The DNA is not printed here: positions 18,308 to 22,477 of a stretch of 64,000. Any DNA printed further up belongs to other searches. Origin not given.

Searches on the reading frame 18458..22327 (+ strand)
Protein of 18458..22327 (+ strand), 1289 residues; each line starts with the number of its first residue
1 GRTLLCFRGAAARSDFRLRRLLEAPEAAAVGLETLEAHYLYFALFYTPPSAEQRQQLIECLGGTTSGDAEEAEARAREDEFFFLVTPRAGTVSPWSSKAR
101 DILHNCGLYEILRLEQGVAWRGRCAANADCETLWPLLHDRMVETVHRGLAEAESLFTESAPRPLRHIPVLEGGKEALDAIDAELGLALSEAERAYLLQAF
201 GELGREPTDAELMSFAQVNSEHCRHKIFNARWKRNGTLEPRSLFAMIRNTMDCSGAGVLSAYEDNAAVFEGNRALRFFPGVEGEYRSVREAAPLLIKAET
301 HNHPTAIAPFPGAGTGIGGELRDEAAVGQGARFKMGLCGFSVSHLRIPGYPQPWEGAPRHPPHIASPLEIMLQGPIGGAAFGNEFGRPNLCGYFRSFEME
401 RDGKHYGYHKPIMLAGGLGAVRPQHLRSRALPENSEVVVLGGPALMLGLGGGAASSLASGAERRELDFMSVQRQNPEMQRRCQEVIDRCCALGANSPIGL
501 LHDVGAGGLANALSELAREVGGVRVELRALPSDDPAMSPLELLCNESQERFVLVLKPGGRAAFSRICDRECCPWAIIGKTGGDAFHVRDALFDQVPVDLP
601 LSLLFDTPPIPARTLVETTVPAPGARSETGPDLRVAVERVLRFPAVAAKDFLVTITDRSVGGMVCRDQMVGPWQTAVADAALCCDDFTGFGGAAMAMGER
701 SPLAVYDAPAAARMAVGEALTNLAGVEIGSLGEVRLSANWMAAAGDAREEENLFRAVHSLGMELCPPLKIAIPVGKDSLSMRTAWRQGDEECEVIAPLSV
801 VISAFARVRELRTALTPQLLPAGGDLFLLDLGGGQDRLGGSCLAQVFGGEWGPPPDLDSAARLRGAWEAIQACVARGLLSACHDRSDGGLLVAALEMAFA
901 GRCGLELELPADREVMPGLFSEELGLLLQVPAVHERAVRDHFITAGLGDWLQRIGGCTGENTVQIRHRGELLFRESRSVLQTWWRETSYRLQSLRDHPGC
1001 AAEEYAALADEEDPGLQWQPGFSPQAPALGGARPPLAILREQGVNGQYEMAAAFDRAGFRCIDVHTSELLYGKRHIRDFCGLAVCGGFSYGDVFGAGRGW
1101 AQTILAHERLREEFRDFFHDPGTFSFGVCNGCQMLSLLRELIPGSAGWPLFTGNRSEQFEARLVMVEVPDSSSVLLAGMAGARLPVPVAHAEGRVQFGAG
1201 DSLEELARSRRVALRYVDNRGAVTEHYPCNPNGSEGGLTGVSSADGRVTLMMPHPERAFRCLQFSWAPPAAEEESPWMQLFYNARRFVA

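Call 8: search_protein_families(library=pfam, proteins=[window:18458-22327:+])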
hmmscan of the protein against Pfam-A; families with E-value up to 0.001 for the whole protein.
window:18458-22327:+ (1289 aa): 5 families
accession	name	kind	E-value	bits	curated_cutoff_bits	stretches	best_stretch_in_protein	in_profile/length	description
PF13507.12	GATase_5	-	1.5e-97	326.2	27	1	1034-1288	2-260/260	CobB/CobQ-like glutamine amidotransferase domain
PF22689.1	FGAR-AT_PurM_N-like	-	2.1e-68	229.6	27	1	649-807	2-160/160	FGAR-AT PurM_N-like domain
PF02769.27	AIRS_C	-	1.3e-40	139.5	23.1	2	436-583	5-148/156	AIR synthase related protein, C-terminal domain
PF18076.6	FGAR-AT_N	-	1.8e-26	92.8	26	1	39-156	2-115/115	Formylglycinamide ribonucleotide amidotransferase N-terminal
PF18072.6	FGAR-AT_linker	-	3.3e-19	69.6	26.6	1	178-226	2-50/50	Formylglycinamide ribonucleotide amidotransferase linker domain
